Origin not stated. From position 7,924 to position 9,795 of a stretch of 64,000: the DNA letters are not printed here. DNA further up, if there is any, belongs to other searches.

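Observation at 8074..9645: MIO ammonia-lyase inside the APE operon carries a Tyr-His dyad at the substrate-selectivity position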

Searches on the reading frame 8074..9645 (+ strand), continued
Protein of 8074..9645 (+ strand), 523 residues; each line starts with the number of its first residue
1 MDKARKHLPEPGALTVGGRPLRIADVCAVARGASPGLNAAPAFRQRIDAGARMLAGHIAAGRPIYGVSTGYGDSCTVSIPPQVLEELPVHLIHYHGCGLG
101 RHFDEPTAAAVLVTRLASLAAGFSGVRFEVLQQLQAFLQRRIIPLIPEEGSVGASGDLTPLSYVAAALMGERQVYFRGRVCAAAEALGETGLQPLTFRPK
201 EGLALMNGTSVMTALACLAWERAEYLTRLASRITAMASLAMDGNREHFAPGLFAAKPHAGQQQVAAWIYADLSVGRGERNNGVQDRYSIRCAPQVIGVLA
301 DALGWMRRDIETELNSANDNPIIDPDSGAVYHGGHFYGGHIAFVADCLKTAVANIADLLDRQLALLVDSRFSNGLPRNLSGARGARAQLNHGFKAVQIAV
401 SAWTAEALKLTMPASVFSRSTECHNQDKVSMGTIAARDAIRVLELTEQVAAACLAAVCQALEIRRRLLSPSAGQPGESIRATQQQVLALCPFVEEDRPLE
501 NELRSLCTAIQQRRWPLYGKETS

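Call 48: search_protein_families(library=ncbifam, max_evalue=1e-80, proteins=[P0150, P0152, P0154, P0165, P0167, P0170, P0215, P0197, P0183, P0161])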
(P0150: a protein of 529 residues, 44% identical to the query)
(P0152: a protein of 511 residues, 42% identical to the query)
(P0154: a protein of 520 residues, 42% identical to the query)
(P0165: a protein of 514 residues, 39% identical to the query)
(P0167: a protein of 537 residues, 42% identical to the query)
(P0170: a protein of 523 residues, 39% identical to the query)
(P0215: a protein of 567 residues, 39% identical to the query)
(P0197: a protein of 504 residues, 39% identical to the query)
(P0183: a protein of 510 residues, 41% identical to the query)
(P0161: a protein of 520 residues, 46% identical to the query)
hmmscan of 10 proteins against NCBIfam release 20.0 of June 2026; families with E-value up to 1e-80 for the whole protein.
P0150 (529 aa): 6 families
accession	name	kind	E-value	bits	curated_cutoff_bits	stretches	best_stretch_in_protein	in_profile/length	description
TIGR01225.1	hutH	equivalog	1.7e-106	356.7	539.15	1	15-522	7-489/506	histidine ammonia-lyase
NF006871.0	PRK09367.1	subfamily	6.8e-106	354.9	524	1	15-519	10-490/505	histidine ammonia-lyase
NF041222.1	BagA_FevW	exception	3.3e-102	342.8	1000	1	21-478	13-473/529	bagremycin/ferroverdin biosynthesis tyrosine ammonia-lyase BagA/FevW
NF053541.1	FlxA_rubin_TAL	equivalog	7.9e-98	328.1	700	1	34-519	16-494/498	flexirubin biosynthesis tyrosine ammonia-lyase FlxA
TIGR04475.1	Phe_D_beta_mut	equivalog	1.1e-87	294.9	800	1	10-474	4-464/510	phenylalanine aminomutase (D-beta-phenylalanine forming)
TIGR03832.1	Tyr_2_3_mutase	equivalog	2.4e-84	283.7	501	1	17-493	7-479/507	tyrosine 2,3-aminomutase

P0152 (511 aa): 7 families
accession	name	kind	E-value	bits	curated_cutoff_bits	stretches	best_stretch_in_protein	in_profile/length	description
NF006871.0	PRK09367.1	subfamily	3.4e-112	375.7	524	1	29-502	30-492/505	histidine ammonia-lyase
TIGR01225.1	hutH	equivalog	1.9e-107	359.9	539.15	1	32-502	30-489/506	histidine ammonia-lyase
NF041222.1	BagA_FevW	exception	4.6e-99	332.4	1000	1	32-453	31-469/529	bagremycin/ferroverdin biosynthesis tyrosine ammonia-lyase BagA/FevW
NF053541.1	FlxA_rubin_TAL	equivalog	4.3e-97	325.6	700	1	30-502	21-496/498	flexirubin biosynthesis tyrosine ammonia-lyase FlxA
TIGR04475.1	Phe_D_beta_mut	equivalog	6e-90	302.3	800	1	5-501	7-508/510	phenylalanine aminomutase (D-beta-phenylalanine forming)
TIGR01226.1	phe_am_lyase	equivalog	2.3e-83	280.7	519.15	1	7-430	39-473/680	phenylalanine ammonia-lyase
TIGR03832.1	Tyr_2_3_mutase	equivalog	5.5e-81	272.6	501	0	10-501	8-506/507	tyrosine 2,3-aminomutase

P0154 (520 aa): 5 families
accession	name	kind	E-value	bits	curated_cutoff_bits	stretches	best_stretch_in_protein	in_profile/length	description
NF006871.0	PRK09367.1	subfamily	4.9e-108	362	524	1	2-498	5-492/505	histidine ammonia-lyase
NF041222.1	BagA_FevW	exception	1.4e-105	354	1000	1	45-496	44-512/529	bagremycin/ferroverdin biosynthesis tyrosine ammonia-lyase BagA/FevW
TIGR01225.1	hutH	equivalog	1.6e-103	346.9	539.15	1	4-498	4-489/506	histidine ammonia-lyase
NF053541.1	FlxA_rubin_TAL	equivalog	3.9e-94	315.9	700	1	22-498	13-496/498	flexirubin biosynthesis tyrosine ammonia-lyase FlxA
TIGR04475.1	Phe_D_beta_mut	equivalog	5.6e-86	289.2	800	1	18-497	18-508/510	phenylalanine aminomutase (D-beta-phenylalanine forming)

P0165 (514 aa): 3 families
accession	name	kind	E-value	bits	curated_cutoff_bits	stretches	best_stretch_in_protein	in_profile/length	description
NF006871.0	PRK09367.1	subfamily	2.6e-99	333.2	524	1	2-502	4-493/505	histidine ammonia-lyase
TIGR01225.1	hutH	equivalog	5.4e-98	328.6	539.15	1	2-502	1-490/506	histidine ammonia-lyase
NF041222.1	BagA_FevW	exception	3.1e-82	276.9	1000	1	43-494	42-507/529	bagremycin/ferroverdin biosynthesis tyrosine ammonia-lyase BagA/FevW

P0167 (537 aa): 4 families
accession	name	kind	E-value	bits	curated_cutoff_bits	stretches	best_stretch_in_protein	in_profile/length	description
NF006871.0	PRK09367.1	subfamily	4.3e-101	339.1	524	1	5-503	6-491/505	histidine ammonia-lyase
TIGR01225.1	hutH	equivalog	6.4e-100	335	539.15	1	8-504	6-488/506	histidine ammonia-lyase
NF041222.1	BagA_FevW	exception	3e-96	323.1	1000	1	9-497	7-507/529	bagremycin/ferroverdin biosynthesis tyrosine ammonia-lyase BagA/FevW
NF053541.1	FlxA_rubin_TAL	equivalog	1.9e-83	280.6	700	1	31-503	20-495/498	flexirubin biosynthesis tyrosine ammonia-lyase FlxA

P0170 (523 aa): 5 families
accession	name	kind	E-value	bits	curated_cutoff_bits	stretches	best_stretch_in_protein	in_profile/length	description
NF006871.0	PRK09367.1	subfamily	6.5e-109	364.9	524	1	14-514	8-493/505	histidine ammonia-lyase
TIGR01225.1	hutH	equivalog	8e-107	357.8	539.15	1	15-518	6-493/506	histidine ammonia-lyase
NF041222.1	BagA_FevW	exception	1.1e-95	321.3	1000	1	32-507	21-508/529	bagremycin/ferroverdin biosynthesis tyrosine ammonia-lyase BagA/FevW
NF053541.1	FlxA_rubin_TAL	equivalog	1.7e-94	317.1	700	1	22-513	3-496/498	flexirubin biosynthesis tyrosine ammonia-lyase FlxA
TIGR04475.1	Phe_D_beta_mut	equivalog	5.8e-81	272.7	800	0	9-473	2-473/510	phenylalanine aminomutase (D-beta-phenylalanine forming)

P0215 (567 aa): 4 families
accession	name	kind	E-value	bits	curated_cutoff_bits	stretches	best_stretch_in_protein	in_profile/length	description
NF006871.0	PRK09367.1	subfamily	3.7e-90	303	524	0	37-400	13-370/505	histidine ammonia-lyase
TIGR01225.1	hutH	equivalog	1.1e-87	294.6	539.15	0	40-399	13-366/506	histidine ammonia-lyase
TIGR04475.1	Phe_D_beta_mut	equivalog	5.2e-82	276.1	800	0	36-401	11-387/510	phenylalanine aminomutase (D-beta-phenylalanine forming)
NF053541.1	FlxA_rubin_TAL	equivalog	9e-81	271.8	700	0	43-405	9-377/498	flexirubin biosynthesis tyrosine ammonia-lyase FlxA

P0197 (504 aa): 4 families
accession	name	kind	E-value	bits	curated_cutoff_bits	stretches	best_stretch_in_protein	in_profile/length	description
NF006871.0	PRK09367.1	subfamily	6e-99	332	524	1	7-459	3-449/505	histidine ammonia-lyase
TIGR01225.1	hutH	equivalog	3.4e-95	319.4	539.15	1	9-440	2-427/506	histidine ammonia-lyase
TIGR04475.1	Phe_D_beta_mut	equivalog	2.1e-89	300.6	800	1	11-498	6-509/510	phenylalanine aminomutase (D-beta-phenylalanine forming)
NF053541.1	FlxA_rubin_TAL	equivalog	1.1e-82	278.1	700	1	16-435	2-428/498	flexirubin biosynthesis tyrosine ammonia-lyase FlxA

P0183 (510 aa): 7 families
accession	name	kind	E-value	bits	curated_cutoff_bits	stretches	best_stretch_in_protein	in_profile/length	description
NF006871.0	PRK09367.1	subfamily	1.8e-103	346.9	524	1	20-503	9-493/505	histidine ammonia-lyase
TIGR01225.1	hutH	equivalog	3e-103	346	539.15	1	22-477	8-461/506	histidine ammonia-lyase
TIGR04475.1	Phe_D_beta_mut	equivalog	7.9e-92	308.5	800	1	22-472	10-476/510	phenylalanine aminomutase (D-beta-phenylalanine forming)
NF041222.1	BagA_FevW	exception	2.8e-89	300.1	1000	1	38-467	25-477/529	bagremycin/ferroverdin biosynthesis tyrosine ammonia-lyase BagA/FevW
NF053541.1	FlxA_rubin_TAL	equivalog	7.4e-84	282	700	1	37-477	16-468/498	flexirubin biosynthesis tyrosine ammonia-lyase FlxA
TIGR03832.1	Tyr_2_3_mutase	equivalog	1.8e-83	280.8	501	1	36-471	20-473/507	tyrosine 2,3-aminomutase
TIGR01226.1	phe_am_lyase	equivalog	1.1e-81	275.2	519.15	1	46-477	65-514/680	phenylalanine ammonia-lyase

P0161 (520 aa): 7 families
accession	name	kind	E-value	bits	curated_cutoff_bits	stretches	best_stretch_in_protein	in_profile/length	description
NF006871.0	PRK09367.1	subfamily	2.3e-116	389.5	524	1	8-516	2-496/505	histidine ammonia-lyase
TIGR01225.1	hutH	equivalog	3.9e-116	388.5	539.15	1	10-517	1-494/506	histidine ammonia-lyase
NF041222.1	BagA_FevW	exception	4.1e-111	372.2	1000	1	12-514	5-516/529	bagremycin/ferroverdin biosynthesis tyrosine ammonia-lyase BagA/FevW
TIGR04475.1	Phe_D_beta_mut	equivalog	7.9e-100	334.9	800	1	24-512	18-509/510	phenylalanine aminomutase (D-beta-phenylalanine forming)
TIGR03832.1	Tyr_2_3_mutase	equivalog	1.2e-93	314.4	501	1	13-511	2-506/507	tyrosine 2,3-aminomutase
NF053541.1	FlxA_rubin_TAL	equivalog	7.5e-87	291.8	700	1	31-512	16-496/498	flexirubin biosynthesis tyrosine ammonia-lyase FlxA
TIGR01226.1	phe_am_lyase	equivalog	1.4e-86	291.3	519.15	1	7-471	30-500/680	phenylalanine ammonia-lyase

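Call 49: search_protein_families(library=ncbifam, max_evalue=1e-80, proteins=[P0129, P0164, P0176, P0178, P0193, P0204, P0210, P0185, P0217, P0233])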
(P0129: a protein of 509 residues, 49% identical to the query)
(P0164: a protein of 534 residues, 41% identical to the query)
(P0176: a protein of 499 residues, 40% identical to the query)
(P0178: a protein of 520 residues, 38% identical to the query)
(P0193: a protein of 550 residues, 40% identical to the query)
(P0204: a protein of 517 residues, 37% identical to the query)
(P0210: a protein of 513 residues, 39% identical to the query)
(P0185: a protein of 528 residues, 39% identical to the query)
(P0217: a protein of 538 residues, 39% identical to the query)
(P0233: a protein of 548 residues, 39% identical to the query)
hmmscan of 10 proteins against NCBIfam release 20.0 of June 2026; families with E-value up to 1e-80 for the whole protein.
P0129 (509 aa): 7 families
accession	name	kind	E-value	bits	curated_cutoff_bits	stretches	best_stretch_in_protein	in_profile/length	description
NF006871.0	PRK09367.1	subfamily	1.6e-116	390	524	1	12-506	8-495/505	histidine ammonia-lyase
NF041222.1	BagA_FevW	exception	2.4e-116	389.5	1000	0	279-504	290-515/529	bagremycin/ferroverdin biosynthesis tyrosine ammonia-lyase BagA/FevW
TIGR01225.1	hutH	equivalog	9.9e-115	383.9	539.15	1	14-505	7-491/506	histidine ammonia-lyase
NF053541.1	FlxA_rubin_TAL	equivalog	3.1e-97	326.1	700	1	29-504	13-497/498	flexirubin biosynthesis tyrosine ammonia-lyase FlxA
TIGR01226.1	phe_am_lyase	equivalog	1.5e-95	321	519.15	1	14-462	39-506/680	phenylalanine ammonia-lyase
TIGR04475.1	Phe_D_beta_mut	equivalog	2.9e-95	319.8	800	0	7-273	2-266/510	phenylalanine aminomutase (D-beta-phenylalanine forming)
TIGR03832.1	Tyr_2_3_mutase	equivalog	1.2e-83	281.4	501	0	47-278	36-268/507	tyrosine 2,3-aminomutase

P0164 (534 aa): 7 families
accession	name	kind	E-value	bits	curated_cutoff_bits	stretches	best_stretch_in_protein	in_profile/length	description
NF006871.0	PRK09367.1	subfamily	1.6e-131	439.4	524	1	10-530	3-498/505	histidine ammonia-lyase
TIGR01225.1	hutH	equivalog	1.4e-125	419.7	539.15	1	11-530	1-495/506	histidine ammonia-lyase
TIGR04475.1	Phe_D_beta_mut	equivalog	3.2e-124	415.4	800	1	15-521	7-506/510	phenylalanine aminomutase (D-beta-phenylalanine forming)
NF053541.1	FlxA_rubin_TAL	equivalog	3.2e-107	359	700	1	19-523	2-495/498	flexirubin biosynthesis tyrosine ammonia-lyase FlxA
TIGR01226.1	phe_am_lyase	equivalog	1.1e-106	357.7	519.15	1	7-484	29-502/680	phenylalanine ammonia-lyase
NF041222.1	BagA_FevW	exception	9.7e-105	351.2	1000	1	13-525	3-515/529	bagremycin/ferroverdin biosynthesis tyrosine ammonia-lyase BagA/FevW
TIGR03832.1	Tyr_2_3_mutase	equivalog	9.2e-102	341.1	501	1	16-523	4-506/507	tyrosine 2,3-aminomutase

P0176 (499 aa): 7 families
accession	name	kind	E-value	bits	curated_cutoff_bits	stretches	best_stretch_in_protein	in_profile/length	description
NF006871.0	PRK09367.1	subfamily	6.2e-128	427.6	524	1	4-497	3-498/505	histidine ammonia-lyase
TIGR01225.1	hutH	equivalog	8.9e-124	413.7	539.15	1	7-498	3-496/506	histidine ammonia-lyase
TIGR04475.1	Phe_D_beta_mut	equivalog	2.3e-106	356.5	800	0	12-270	10-268/510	phenylalanine aminomutase (D-beta-phenylalanine forming)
TIGR03832.1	Tyr_2_3_mutase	equivalog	5.1e-99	332.1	501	0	10-270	4-265/507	tyrosine 2,3-aminomutase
NF041222.1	BagA_FevW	exception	7.1e-97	325.2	1000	0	7-266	3-263/529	bagremycin/ferroverdin biosynthesis tyrosine ammonia-lyase BagA/FevW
TIGR01226.1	phe_am_lyase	equivalog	1.1e-95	321.4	519.15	1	8-451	36-502/680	phenylalanine ammonia-lyase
NF053541.1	FlxA_rubin_TAL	equivalog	2.8e-90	303.2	700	1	13-491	2-496/498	flexirubin biosynthesis tyrosine ammonia-lyase FlxA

P0178 (520 aa): 5 families
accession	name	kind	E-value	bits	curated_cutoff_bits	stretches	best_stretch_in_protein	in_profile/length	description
TIGR04475.1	Phe_D_beta_mut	equivalog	6.3e-102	341.8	800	1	6-507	4-508/510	phenylalanine aminomutase (D-beta-phenylalanine forming)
NF006871.0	PRK09367.1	subfamily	4.2e-100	335.8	524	1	2-510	2-494/505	histidine ammonia-lyase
NF053541.1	FlxA_rubin_TAL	equivalog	6.5e-97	325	700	1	13-509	3-497/498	flexirubin biosynthesis tyrosine ammonia-lyase FlxA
TIGR01225.1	hutH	equivalog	2.4e-95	319.9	539.15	1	4-506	1-487/506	histidine ammonia-lyase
NF041222.1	BagA_FevW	exception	3.5e-95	319.6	1000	1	21-505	20-511/529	bagremycin/ferroverdin biosynthesis tyrosine ammonia-lyase BagA/FevW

P0193 (550 aa): 7 families
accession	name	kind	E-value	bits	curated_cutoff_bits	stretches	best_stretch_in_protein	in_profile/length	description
NF006871.0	PRK09367.1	subfamily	2.6e-125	419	524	1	37-535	10-494/505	histidine ammonia-lyase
TIGR01225.1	hutH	equivalog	2.5e-121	405.6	539.15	1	37-534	7-490/506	histidine ammonia-lyase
TIGR04475.1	Phe_D_beta_mut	equivalog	3.1e-107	359.3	800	1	30-524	2-500/510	phenylalanine aminomutase (D-beta-phenylalanine forming)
NF053541.1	FlxA_rubin_TAL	equivalog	7.4e-100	334.7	700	1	39-529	2-492/498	flexirubin biosynthesis tyrosine ammonia-lyase FlxA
TIGR03832.1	Tyr_2_3_mutase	equivalog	2e-98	330.1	501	1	37-530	5-504/507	tyrosine 2,3-aminomutase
TIGR01226.1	phe_am_lyase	equivalog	1e-92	311.6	519.15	1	36-501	38-510/680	phenylalanine ammonia-lyase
NF041222.1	BagA_FevW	exception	9.3e-90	301.7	1000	1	55-536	26-517/529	bagremycin/ferroverdin biosynthesis tyrosine ammonia-lyase BagA/FevW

P0204 (517 aa): 7 families
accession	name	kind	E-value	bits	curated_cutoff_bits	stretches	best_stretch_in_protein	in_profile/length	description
NF006871.0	PRK09367.1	subfamily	1.5e-114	383.5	524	1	2-509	2-498/505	histidine ammonia-lyase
TIGR01225.1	hutH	equivalog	2.1e-113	379.5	539.15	1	4-509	1-495/506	histidine ammonia-lyase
TIGR04475.1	Phe_D_beta_mut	equivalog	1.8e-99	333.7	800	1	8-502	7-508/510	phenylalanine aminomutase (D-beta-phenylalanine forming)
TIGR01226.1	phe_am_lyase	equivalog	3.2e-96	323.2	519.15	1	2-481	31-521/680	phenylalanine ammonia-lyase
NF053541.1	FlxA_rubin_TAL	equivalog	3.5e-96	322.6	700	1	19-504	9-497/498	flexirubin biosynthesis tyrosine ammonia-lyase FlxA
NF041222.1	BagA_FevW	exception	3.8e-96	322.8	1000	1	6-509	3-520/529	bagremycin/ferroverdin biosynthesis tyrosine ammonia-lyase BagA/FevW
TIGR03832.1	Tyr_2_3_mutase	equivalog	4.9e-89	299.2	501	1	6-498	1-502/507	tyrosine 2,3-aminomutase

P0210 (513 aa): 5 families
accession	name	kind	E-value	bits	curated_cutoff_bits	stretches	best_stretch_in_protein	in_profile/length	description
NF053541.1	FlxA_rubin_TAL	equivalog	4.6e-210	698.3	700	1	6-498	3-494/498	flexirubin biosynthesis tyrosine ammonia-lyase FlxA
NF006871.0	PRK09367.1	subfamily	1.1e-122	410.3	524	1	3-498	10-490/505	histidine ammonia-lyase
TIGR01225.1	hutH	equivalog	4.5e-120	401.5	539.15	1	6-497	10-486/506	histidine ammonia-lyase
TIGR04475.1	Phe_D_beta_mut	equivalog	2.4e-112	376.2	800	1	3-498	9-507/510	phenylalanine aminomutase (D-beta-phenylalanine forming)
TIGR03832.1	Tyr_2_3_mutase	equivalog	1.5e-108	363.5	501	1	19-486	20-493/507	tyrosine 2,3-aminomutase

P0185 (528 aa): 7 families
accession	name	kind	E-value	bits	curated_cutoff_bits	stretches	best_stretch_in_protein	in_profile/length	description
NF006871.0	PRK09367.1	subfamily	1.8e-180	601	524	1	2-520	2-500/505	histidine ammonia-lyase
TIGR01225.1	hutH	equivalog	1.2e-178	594.7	539.15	1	4-522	1-499/506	histidine ammonia-lyase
TIGR04475.1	Phe_D_beta_mut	equivalog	7.1e-170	566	800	1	8-512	7-509/510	phenylalanine aminomutase (D-beta-phenylalanine forming)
TIGR03832.1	Tyr_2_3_mutase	equivalog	6.5e-164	546.2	501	1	6-511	1-506/507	tyrosine 2,3-aminomutase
NF053541.1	FlxA_rubin_TAL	equivalog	2.1e-144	481.7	700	1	12-512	2-496/498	flexirubin biosynthesis tyrosine ammonia-lyase FlxA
NF041222.1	BagA_FevW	exception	3.6e-114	382.3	1000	1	5-515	2-517/529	bagremycin/ferroverdin biosynthesis tyrosine ammonia-lyase BagA/FevW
TIGR01226.1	phe_am_lyase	equivalog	2e-96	323.8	519.15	1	2-472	31-501/680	phenylalanine ammonia-lyase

P0217 (538 aa): 7 families
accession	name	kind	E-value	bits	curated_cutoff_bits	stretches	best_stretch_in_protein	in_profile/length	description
TIGR03832.1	Tyr_2_3_mutase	equivalog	1.1e-251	835.7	501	1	12-519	1-505/507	tyrosine 2,3-aminomutase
TIGR01225.1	hutH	equivalog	8.2e-154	512.8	539.15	1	10-279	1-269/506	histidine ammonia-lyase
NF006871.0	PRK09367.1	subfamily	4.3e-153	510.6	524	1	10-530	4-501/505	histidine ammonia-lyase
TIGR04475.1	Phe_D_beta_mut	equivalog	2.3e-131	438.9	800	1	14-518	7-506/510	phenylalanine aminomutase (D-beta-phenylalanine forming)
NF053541.1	FlxA_rubin_TAL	equivalog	8.4e-119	397.2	700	1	21-521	5-496/498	flexirubin biosynthesis tyrosine ammonia-lyase FlxA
NF041222.1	BagA_FevW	exception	1.1e-91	308.1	1000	1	12-532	3-525/529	bagremycin/ferroverdin biosynthesis tyrosine ammonia-lyase BagA/FevW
TIGR01226.1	phe_am_lyase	equivalog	1e-82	278.6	519.15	1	10-479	33-500/680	phenylalanine ammonia-lyase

P0233 (548 aa): 6 families
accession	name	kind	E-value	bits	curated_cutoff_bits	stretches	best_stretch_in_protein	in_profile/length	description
NF006871.0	PRK09367.1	subfamily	3.4e-142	474.7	524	1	20-540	5-494/505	histidine ammonia-lyase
TIGR01225.1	hutH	equivalog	3.8e-139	464.4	539.15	1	25-539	6-490/506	histidine ammonia-lyase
TIGR03832.1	Tyr_2_3_mutase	equivalog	2.1e-128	429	501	1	26-536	5-505/507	tyrosine 2,3-aminomutase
NF053541.1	FlxA_rubin_TAL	equivalog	2.5e-121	405.6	700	1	28-538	2-496/498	flexirubin biosynthesis tyrosine ammonia-lyase FlxA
TIGR04475.1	Phe_D_beta_mut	equivalog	4.1e-117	391.9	800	1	19-536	2-507/510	phenylalanine aminomutase (D-beta-phenylalanine forming)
NF041222.1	BagA_FevW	exception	1.3e-85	288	1000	1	46-535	29-511/529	bagremycin/ferroverdin biosynthesis tyrosine ammonia-lyase BagA/FevW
